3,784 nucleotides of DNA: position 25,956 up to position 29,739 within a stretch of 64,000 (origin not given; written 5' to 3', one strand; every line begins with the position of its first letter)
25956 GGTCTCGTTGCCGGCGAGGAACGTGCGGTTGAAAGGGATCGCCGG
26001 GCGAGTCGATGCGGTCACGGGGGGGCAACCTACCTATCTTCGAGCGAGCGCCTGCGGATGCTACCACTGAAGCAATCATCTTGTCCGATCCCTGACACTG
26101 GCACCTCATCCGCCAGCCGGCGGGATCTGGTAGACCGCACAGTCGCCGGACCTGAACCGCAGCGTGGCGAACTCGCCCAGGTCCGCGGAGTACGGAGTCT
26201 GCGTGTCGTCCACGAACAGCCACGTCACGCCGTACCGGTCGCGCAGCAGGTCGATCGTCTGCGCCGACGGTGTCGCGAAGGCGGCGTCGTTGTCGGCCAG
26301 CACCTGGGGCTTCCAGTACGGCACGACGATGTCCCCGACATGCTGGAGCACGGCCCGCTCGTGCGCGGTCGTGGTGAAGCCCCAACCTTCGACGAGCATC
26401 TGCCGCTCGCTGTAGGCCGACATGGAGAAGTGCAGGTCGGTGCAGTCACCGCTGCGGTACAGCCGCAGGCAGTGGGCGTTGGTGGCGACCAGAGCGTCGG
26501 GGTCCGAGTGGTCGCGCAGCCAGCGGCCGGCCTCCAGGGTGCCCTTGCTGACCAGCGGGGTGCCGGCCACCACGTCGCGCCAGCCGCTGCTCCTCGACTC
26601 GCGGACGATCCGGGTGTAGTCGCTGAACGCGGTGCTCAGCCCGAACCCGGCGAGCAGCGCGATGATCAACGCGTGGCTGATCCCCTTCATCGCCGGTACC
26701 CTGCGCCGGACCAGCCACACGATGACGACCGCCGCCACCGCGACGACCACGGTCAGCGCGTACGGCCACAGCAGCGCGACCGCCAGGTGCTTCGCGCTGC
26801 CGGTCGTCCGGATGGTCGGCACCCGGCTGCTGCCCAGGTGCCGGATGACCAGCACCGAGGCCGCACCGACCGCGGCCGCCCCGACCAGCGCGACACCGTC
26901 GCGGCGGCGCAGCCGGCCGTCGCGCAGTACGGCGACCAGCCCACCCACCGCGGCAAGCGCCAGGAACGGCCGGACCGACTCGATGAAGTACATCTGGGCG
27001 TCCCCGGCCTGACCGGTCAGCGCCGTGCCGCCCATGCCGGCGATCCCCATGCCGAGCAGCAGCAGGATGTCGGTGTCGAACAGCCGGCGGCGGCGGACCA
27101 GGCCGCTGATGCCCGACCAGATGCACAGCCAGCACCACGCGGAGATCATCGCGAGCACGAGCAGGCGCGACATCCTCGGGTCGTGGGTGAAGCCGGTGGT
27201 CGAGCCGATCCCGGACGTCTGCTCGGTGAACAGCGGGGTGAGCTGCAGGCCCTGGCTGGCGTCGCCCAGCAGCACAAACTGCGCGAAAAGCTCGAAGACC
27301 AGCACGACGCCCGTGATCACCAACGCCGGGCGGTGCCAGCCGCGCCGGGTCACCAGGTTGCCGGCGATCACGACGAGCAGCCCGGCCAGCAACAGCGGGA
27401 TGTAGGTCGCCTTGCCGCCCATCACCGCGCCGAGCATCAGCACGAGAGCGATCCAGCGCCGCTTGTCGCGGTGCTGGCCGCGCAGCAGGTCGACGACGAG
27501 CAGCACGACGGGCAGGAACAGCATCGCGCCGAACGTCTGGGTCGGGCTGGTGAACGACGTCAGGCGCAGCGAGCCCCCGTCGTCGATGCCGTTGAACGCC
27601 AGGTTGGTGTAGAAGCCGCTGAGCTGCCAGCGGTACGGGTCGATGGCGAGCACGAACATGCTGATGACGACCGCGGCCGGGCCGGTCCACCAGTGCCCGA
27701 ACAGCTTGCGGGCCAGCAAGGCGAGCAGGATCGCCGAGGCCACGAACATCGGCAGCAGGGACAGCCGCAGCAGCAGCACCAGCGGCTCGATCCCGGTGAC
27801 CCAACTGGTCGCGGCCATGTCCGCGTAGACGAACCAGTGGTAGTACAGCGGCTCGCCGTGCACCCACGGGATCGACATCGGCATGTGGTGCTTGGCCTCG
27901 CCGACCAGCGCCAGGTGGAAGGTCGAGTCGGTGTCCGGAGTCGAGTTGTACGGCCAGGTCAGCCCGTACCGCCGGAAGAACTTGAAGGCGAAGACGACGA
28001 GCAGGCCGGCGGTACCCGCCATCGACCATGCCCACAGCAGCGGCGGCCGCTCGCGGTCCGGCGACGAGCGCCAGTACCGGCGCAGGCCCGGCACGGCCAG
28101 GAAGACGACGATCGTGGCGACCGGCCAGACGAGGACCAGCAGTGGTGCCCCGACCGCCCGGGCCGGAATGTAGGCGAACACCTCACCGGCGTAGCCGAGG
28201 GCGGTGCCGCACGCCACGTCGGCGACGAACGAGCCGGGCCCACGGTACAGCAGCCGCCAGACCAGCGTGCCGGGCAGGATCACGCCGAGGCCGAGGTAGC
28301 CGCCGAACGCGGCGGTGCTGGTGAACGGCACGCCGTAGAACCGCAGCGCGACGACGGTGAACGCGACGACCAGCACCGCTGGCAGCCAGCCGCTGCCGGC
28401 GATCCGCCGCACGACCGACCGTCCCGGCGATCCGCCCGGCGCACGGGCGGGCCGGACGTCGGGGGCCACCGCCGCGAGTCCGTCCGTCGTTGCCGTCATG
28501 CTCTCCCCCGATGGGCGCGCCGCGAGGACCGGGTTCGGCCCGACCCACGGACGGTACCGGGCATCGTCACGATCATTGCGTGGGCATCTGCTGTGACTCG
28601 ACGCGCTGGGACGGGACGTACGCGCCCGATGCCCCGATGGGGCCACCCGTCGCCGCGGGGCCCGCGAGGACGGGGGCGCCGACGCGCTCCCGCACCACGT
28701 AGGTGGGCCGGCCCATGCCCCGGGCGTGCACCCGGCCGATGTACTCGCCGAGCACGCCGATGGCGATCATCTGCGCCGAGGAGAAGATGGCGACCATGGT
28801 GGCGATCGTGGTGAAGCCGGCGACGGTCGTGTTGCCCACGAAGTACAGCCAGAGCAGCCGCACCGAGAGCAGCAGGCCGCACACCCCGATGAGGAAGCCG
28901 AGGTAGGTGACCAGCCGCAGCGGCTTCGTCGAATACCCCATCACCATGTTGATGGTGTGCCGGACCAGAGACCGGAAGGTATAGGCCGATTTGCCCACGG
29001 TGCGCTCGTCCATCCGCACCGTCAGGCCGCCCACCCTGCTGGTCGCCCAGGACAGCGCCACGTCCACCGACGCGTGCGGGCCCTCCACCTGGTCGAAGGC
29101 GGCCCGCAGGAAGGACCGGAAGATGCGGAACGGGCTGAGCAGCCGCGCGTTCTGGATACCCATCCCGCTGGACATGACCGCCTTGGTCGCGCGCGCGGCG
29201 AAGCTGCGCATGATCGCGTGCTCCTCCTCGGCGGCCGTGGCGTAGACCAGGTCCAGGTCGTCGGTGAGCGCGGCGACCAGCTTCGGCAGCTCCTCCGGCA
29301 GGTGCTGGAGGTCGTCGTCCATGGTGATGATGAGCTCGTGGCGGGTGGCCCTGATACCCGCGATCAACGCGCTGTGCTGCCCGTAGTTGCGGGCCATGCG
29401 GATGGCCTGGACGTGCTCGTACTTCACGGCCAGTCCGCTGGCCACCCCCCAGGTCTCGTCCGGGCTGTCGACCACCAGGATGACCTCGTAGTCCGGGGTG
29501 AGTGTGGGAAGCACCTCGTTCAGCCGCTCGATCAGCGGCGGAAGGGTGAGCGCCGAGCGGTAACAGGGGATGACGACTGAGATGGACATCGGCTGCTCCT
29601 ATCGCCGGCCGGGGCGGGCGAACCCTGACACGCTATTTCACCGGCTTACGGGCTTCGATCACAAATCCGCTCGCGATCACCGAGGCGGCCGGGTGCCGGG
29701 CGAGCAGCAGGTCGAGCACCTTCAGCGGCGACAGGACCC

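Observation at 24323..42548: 18-kb amino-sugar, lipid-carrier glycosylation island between dop and arc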

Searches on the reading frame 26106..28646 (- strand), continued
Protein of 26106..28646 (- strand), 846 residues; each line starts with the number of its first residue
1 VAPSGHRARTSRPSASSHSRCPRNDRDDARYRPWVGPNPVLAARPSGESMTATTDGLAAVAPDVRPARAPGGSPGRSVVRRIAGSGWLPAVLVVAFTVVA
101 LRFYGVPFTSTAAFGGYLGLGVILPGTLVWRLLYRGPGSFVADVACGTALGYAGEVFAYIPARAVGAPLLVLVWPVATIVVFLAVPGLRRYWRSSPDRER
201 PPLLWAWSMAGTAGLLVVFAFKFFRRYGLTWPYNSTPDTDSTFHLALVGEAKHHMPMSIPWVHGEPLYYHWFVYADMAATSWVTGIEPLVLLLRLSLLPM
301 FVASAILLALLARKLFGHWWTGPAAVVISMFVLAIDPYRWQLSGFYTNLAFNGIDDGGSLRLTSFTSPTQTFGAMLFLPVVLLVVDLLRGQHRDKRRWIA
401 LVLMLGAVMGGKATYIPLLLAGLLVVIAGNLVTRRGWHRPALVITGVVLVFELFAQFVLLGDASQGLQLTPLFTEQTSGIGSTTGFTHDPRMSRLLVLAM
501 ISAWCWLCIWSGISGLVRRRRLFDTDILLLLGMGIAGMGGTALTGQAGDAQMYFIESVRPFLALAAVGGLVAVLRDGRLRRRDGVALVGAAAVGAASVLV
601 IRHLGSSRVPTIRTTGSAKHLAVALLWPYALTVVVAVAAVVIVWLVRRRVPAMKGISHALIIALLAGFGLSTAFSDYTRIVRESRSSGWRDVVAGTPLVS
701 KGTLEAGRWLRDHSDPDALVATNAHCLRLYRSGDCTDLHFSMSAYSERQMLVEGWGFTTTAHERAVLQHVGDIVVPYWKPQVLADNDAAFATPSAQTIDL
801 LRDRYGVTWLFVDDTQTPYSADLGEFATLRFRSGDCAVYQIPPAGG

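Call 81: search_protein_families(library=ncbifam, proteins=[L008:5751-6860:+, L008:6857-7846:+, L013:7921-8811:-, L013:6977-7924:-, L008:2970-4109:+, L008:4103-5071:-], max_evalue=1e-10)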
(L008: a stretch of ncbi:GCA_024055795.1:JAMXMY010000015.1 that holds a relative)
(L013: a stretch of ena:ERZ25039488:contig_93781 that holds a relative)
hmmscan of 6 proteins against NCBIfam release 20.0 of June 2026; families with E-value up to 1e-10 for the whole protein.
L008:5751-6860:+ (369 aa): 29 families (the best 25 are shown)
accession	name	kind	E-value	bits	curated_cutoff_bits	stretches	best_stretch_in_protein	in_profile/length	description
TIGR01208.1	rmlA_long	equivalog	8.3e-134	445.9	320.25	1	16-367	1-353/353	glucose-1-phosphate thymidylyltransferase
TIGR03992.1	Arch_glmU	subfamily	1.9e-71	241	292.1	1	15-346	1-328/393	bifunctional sugar-1-phosphate nucleotidylyltransferase/acetyltransferase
TIGR01207.1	rmlA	equivalog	2.3e-54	184.5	360.65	1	16-261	1-248/286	glucose-1-phosphate thymidylyltransferase RfbA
NF041313.1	UDPGP_AglF_Halo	equivalog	1.6e-52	178.3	400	1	15-246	1-232/234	UTP--glucose-1-phosphate uridylyltransferase AglF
NF012024.0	PRK15480.1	equivalog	2.6e-49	167.9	588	1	13-255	2-246/292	glucose-1-phosphate thymidylyltransferase RfbA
NF041173.1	Sug_nt_acttase_Thmprot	equivalog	3.4e-49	167.9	600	1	15-344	1-326/405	bifunctional sugar-1-phosphate nucleotidylyltransferase/acetyltransferase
NF052502.1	man1P_GTase_Rv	exception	1.8e-43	148.7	440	1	16-357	2-336/352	mannose-1-phosphate guanylyltransferase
TIGR01099.1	galU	equivalog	8.1e-32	110.8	326.8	1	87-243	95-260/261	UTP--glucose-1-phosphate uridylyltransferase GalU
NF003670.0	PRK05293.1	equivalog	1.1e-26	93.7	470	1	146-251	154-261/382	glucose-1-phosphate adenylyltransferase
NF045761.1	NAMPUrTaseMurU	equivalog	1.1e-24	87.6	250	1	15-242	1-221/226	N-acetylmuramate alpha-1-phosphate uridylyltransferase MurU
TIGR01173.1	glmU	equivalog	2.1e-22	79.6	366.85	1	15-324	1-324/452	bifunctional UDP-N-acetylglucosamine diphosphorylase/glucosamine-1-phosphate N-acetyltransferase GlmU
NF010934.1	PRK14354.1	equivalog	6.8e-22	77.6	450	1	17-330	2-324/447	bifunctional UDP-N-acetylglucosamine diphosphorylase/glucosamine-1-phosphate N-acetyltransferase GlmU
NF010932.0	PRK14352.1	equivalog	7.8e-20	71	611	1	13-321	5-321/488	bifunctional UDP-N-acetylglucosamine diphosphorylase/glucosamine-1-phosphate N-acetyltransferase GlmU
NF007516.0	PRK10122.1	equivalog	3.4e-18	65.8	534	1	85-237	96-265/297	UTP--glucose-1-phosphate uridylyltransferase GalF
NF010935.0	PRK14355.1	equivalog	4.7e-18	65.1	718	1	15-316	4-299/459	bifunctional UDP-N-acetylglucosamine diphosphorylase/glucosamine-1-phosphate N-acetyltransferase GlmU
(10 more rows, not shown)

L008:6857-7846:+ (329 aa): 16 families
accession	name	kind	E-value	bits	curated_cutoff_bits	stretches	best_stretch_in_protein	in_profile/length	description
TIGR01181.1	dTDP_gluc_dehyt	equivalog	7.5e-129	429.4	365.1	1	3-320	2-321/321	dTDP-glucose 4,6-dehydratase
NF007582.0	PRK10217.1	equivalog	1.7e-88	297.1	698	1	2-321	3-342/355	dTDP-glucose 4,6-dehydratase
NF007490.0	PRK10084.1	subfamily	2.2e-85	286.8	649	1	1-317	1-341/361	dTDP-glucose 4,6-dehydratase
TIGR04180.1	EDH_00030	hypoth_equivalog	5.1e-44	150.5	475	1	4-268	2-263/297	NAD-dependent 4,6-dehydratase LegB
TIGR01179.1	galE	equivalog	9.1e-33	113.5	262.3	1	4-313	3-328/332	UDP-glucose 4-epimerase GalE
TIGR02622.1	CDP_4_6_dhtase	equivalog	1.5e-24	86.8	278.45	1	2-312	6-332/352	CDP-glucose 4,6-dehydratase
NF047922.1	GDPFucSynFcl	equivalog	2.4e-21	76.5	500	1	97-314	75-305/308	GDP-L-fucose synthase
NF007956.0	PRK10675.1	subfamily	2.6e-20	72.8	394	1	1-156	1-154/338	UDP-glucose 4-epimerase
TIGR03466.1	HpnA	hypoth_equivalog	4.1e-20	71.9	367.65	1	2-261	2-246/327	hopanoid-associated sugar epimerase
NF011728.1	PRK15181.1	equivalog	1.4e-18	67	760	1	2-313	17-340/348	Vi polysaccharide biosynthesis UDP-N-acetylglucosaminuronic acid C-4 epimerase TviC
TIGR02197.1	heptose_epim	equivalog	9.5e-17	61.1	274.6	1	4-310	2-313/316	ADP-glyceromanno-heptose 6-epimerase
NF042422.1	oxyalk_red_OleD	equivalog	2.2e-16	60.1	580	1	1-263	1-252/329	2-alkyl-3-oxoalkanoate reductase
TIGR01472.1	gmd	equivalog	3.1e-16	59.5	415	1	56-308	55-316/342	GDP-mannose 4,6-dehydratase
NF052578.1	StrlDmthSdmBMthl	equivalog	1.1e-14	55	600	1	2-246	2-231/328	sterol demethylase protein SdmB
NF043036.1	ErythonDh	equivalog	6.6e-12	45.2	325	1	1-177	1-175/321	D-erythronate dehydrogenase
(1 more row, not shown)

L013:7921-8811:- (296 aa): 8 families
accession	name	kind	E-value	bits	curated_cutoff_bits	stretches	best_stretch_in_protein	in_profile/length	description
TIGR01179.1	galE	equivalog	1.5e-18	66.8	262.3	1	2-170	1-181/332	UDP-glucose 4-epimerase GalE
TIGR04180.1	EDH_00030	hypoth_equivalog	3.7e-16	59.1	475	1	99-253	112-268/297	NAD-dependent 4,6-dehydratase LegB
TIGR01181.1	dTDP_gluc_dehyt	equivalog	1.2e-15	57.4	365.1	1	54-243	69-263/321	dTDP-glucose 4,6-dehydratase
TIGR01777.1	yfcH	hypoth_equivalog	1.1e-12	48.1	207.35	1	3-244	1-244/292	TIGR01777 family oxidoreductase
TIGR01214.1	rmlD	equivalog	1.7e-12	47.1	224.05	1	2-244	1-229/285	dTDP-4-dehydrorhamnose reductase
TIGR02197.1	heptose_epim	equivalog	1.8e-12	47.1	274.6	1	79-255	85-274/316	ADP-glyceromanno-heptose 6-epimerase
TIGR01746.1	Thioester-redct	subfamily_domain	8.7e-12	44.9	213.35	0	59-247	89-286/371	thioester reductase domain-containing protein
TIGR03466.1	HpnA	hypoth_equivalog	5.5e-11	41.9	367.65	1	1-242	1-247/327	hopanoid-associated sugar epimerase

L013:6977-7924:- (315 aa): 4 families
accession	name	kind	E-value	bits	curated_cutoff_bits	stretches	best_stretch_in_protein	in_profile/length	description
TIGR02197.1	heptose_epim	equivalog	7.3e-13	48.4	274.6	1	8-261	3-263/316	ADP-glyceromanno-heptose 6-epimerase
NF042423.1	oxyalk_red_Shew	equivalog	1.3e-11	44.2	580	1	7-256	12-255/331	2-alkyl-3-oxoalkanoate reductase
NF042422.1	oxyalk_red_OleD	equivalog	2e-11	43.9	580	1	7-229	4-216/329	2-alkyl-3-oxoalkanoate reductase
TIGR01179.1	galE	equivalog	9.1e-11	41.1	262.3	0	7-187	3-183/332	UDP-glucose 4-epimerase GalE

L008:2970-4109:+ (379 aa): 7 families
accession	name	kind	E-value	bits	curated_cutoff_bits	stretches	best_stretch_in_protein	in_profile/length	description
NF008687.0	PRK11706.1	equivalog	4.7e-162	539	375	1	7-378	2-372/375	dTDP-4-amino-4,6-dideoxygalactose transaminase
TIGR02379.1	ECA_wecE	subfamily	4.8e-149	496.2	434.85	1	6-378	1-373/376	dTDP-4-amino-4,6-dideoxy-D-glucose transaminase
NF008658.2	PRK11658.1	equivalog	5.6e-64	216.1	631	1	6-376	4-373/379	UDP-4-amino-4-deoxy-L-arabinose aminotransferase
TIGR03588.1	PseC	equivalog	9.8e-63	212.3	423.5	1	7-377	2-377/380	UDP-4-amino-4,6-dideoxy-N-acetyl-beta-L-altrosamine transaminase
TIGR04181.1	NHT_00031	hypoth_equivalog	1.2e-52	178.9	420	1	7-359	1-357/359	LegC family aminotransferase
TIGR04427.1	PLP_DesI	equivalog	8.2e-49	166.7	650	1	21-374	37-377/390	dTDP-4-dehydro-6-deoxyglucose aminotransferase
NF011936.0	PRK15407.1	equivalog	3.2e-38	131.5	423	1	50-214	89-251/440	lipopolysaccharide biosynthesis protein RfbH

L008:4103-5071:- (322 aa): 4 families
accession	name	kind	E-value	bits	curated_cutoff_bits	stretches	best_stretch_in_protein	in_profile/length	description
NF007986.1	PRK10714.1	equivalog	3e-46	157.9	529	1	3-305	8-313/316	undecaprenyl-phosphate 4-deoxy-4-formamido-L-arabinose transferase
NF047588.1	GlcsyltransPgfSStrep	equivalog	1.5e-40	139.3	500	1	1-301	1-303/308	glycosyltransferase PgfS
TIGR03937.1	PgaC_IcaA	equivalog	1.1e-13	50.9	422.3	1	2-93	46-134/407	poly-beta-1,6-N-acetyl-D-glucosamine synthase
NF041875.1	EPS_EpsD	equivalog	3.1e-12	46.6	370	1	3-112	1-107/325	exopolysaccharide biosynthesis glycosyltransferase EpsD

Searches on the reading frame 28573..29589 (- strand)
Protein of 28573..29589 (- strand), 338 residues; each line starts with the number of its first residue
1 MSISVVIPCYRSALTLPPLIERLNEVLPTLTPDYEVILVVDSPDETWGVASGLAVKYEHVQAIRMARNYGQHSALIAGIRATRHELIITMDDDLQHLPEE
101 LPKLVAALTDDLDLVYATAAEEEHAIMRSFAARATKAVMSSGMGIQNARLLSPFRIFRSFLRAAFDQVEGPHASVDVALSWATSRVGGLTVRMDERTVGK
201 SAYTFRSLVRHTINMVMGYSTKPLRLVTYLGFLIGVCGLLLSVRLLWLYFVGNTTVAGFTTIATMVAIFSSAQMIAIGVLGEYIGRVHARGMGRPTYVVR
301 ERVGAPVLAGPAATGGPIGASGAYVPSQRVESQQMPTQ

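Call 7: search_protein_families(library=pfam, proteins=[window:28573-29589:-], max_evalue=0.01)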
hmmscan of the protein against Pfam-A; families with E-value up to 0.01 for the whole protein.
window:28573-29589:- (338 aa): 3 families
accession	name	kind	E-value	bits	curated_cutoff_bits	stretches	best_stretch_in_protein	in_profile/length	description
PF00535.33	Glycos_transf_2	-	1.1e-24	87.7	23.3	1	4-120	1-116/168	Glycosyl transferase family 2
PF13641.12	Glyco_tranf_2_3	-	3e-07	31.1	27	1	3-115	3-119/230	Glycosyltransferase like family 2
PF13506.12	Glyco_transf_21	-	0.00039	20.4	21.7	1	73-141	20-86/174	Glycosyl transferase family 21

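Call 9: search_protein_families(library=ncbifam, proteins=[window:28573-29589:-], max_evalue=0.01)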
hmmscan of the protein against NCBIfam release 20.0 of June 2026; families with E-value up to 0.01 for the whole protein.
window:28573-29589:- (338 aa): 14 families
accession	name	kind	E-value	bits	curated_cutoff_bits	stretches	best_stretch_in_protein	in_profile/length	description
NF007986.1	PRK10714.1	equivalog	1.3e-48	165.6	529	1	3-303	8-312/316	undecaprenyl-phosphate 4-deoxy-4-formamido-L-arabinose transferase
NF047588.1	GlcsyltransPgfSStrep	equivalog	2e-41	142.2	500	1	1-301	1-304/308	glycosyltransferase PgfS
TIGR03937.1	PgaC_IcaA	equivalog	7.1e-09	35.1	422.3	1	2-94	46-136/407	poly-beta-1,6-N-acetyl-D-glucosamine synthase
NF041875.1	EPS_EpsD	equivalog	9.6e-09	35.1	370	1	3-107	1-103/325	exopolysaccharide biosynthesis glycosyltransferase EpsD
TIGR04182.1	glyco_TIGR04182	equivalog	3.6e-07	29.9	325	1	3-290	2-288/293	S-layer glycoprotein N-glycosyltransferase AglJ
TIGR03965.1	mycofact_glyco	equivalog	3.9e-06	26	280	1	2-110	75-181/467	mycofactocin biosynthesis glycosyltransferase MftF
NF010496.0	PRK13915.1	equivalog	4.2e-06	26.1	262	1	2-115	32-149/307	glucosyl-3-phosphoglycerate synthase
NF038302.1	EPS_HpsE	equivalog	5.6e-05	22.3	300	1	2-94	2-97/307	hormogonium polysaccharide biosynthesis glycosyltransferase HpsE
NF038299.1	EPS_HpsN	equivalog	0.00012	21.2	425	1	2-100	2-98/317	hormogonium polysaccharide biosynthesis glycosyltransferase HpsN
TIGR04283.1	glyco_like_mftF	equivalog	0.00029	20.5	182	1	3-128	1-119/221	TIGR04283 family arsenosugar biosynthesis glycosyltransferase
NF047683.1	TeichurnBiosyTuaG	equivalog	0.0032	17.2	400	1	3-108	8-111/252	teichuronic acid biosynthesis protein TuaG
NF041394.1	GtaseAglG_Halo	equivalog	0.0042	16.4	440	0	1-110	1-109/304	glucosyl-dolichyl phosphate glucuronosyltransferase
TIGR02665.1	molyb_mobA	equivalog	0.007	16.4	151.85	0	65-129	69-135/186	molybdenum cofactor guanylyltransferase MobA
TIGR04242.1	nodulat_NodC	equivalog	0.0091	15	550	0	3-110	50-158/395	chitooligosaccharide synthase NodC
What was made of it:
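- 28573..29589 (-): g04, an ArnC/GtrB-type GT2 and candidate polyprenyl-phosphate sugar synthase. Two C-terminal TM helices. NCBIfam: ArnC 166 bits and PgfS 142 bits, both below cutoff (call 9).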

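Call 50: search_solved_structures(query=window:28573-29589:-, max_evalue=0.001, show_alignments=1)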
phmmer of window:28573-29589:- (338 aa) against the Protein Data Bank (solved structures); distinct sequences matched with E-value up to 0.001: 7.
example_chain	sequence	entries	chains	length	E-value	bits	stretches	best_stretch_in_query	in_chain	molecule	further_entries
9hwj_A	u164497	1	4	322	8.5e-39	136.8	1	2-302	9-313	Undecaprenyl-phosphate 4-deoxy-4-formamido-L-arabinose transferase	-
9bhc_C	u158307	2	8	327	2.5e-37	132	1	2-302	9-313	Undecaprenyl-phosphate 4-deoxy-4-formamido-L-arabinose transferase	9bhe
8vxh_A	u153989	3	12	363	3.6e-37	131.5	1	2-302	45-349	Undecaprenyl-phosphate 4-deoxy-4-formamido-L-arabinose transferase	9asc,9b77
5ekp_C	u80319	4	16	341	1.1e-29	106.9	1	2-305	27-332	Uncharacterized glycosyltransferase sll0501 | Glycosyltransferase sll0501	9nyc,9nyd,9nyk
9nye_A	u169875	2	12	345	1.1e-29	106.8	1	2-305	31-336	Glycosyltransferase sll0501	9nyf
5eke_A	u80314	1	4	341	1.5e-29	106.4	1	2-305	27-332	Uncharacterized glycosyltransferase sll0501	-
5mlz_A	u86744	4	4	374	4.1e-18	68.9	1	1-249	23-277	Dolichol monophosphate mannose synthase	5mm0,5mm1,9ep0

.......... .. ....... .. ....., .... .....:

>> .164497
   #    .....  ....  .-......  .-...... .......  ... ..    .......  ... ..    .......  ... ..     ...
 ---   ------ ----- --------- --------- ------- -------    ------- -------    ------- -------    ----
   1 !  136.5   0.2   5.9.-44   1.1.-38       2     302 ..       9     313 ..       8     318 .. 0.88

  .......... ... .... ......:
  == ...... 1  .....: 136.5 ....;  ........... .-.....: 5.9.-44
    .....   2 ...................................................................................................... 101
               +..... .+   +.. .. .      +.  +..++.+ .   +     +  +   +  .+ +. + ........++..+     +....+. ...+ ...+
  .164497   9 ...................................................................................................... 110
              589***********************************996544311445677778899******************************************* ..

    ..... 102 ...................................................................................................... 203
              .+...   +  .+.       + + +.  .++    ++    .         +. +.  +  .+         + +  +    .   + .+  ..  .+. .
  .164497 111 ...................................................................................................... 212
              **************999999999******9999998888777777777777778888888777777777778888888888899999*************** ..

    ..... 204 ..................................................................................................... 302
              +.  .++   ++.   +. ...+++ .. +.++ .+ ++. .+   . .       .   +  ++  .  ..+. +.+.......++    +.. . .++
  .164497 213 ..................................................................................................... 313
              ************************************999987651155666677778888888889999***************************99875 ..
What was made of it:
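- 28573..29589 (-): PDB matches: ArnC 8.5e-39 (residues 2-302 aligned to 9-313), GtrB 1e-29, DPMS 4e-18 (call 50).
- On Three-component polyprenyl-P-monosaccharide glycosylation system (Arn/Gtr/CsbB-YfhO type): Full-length PDB matches to ArnC, GtrB and DPMS (call 50).
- Closest known: Arn pathway. Same: It has an ArnC-type GT2, which is the best PDB match to g04 at 8.5e-39 (call 50).
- All characterised relatives of the GT2 (ArnC, GtrB, DPMS) use UDP or GDP sugars (call 50 for the matches; substrates from established knowledge).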
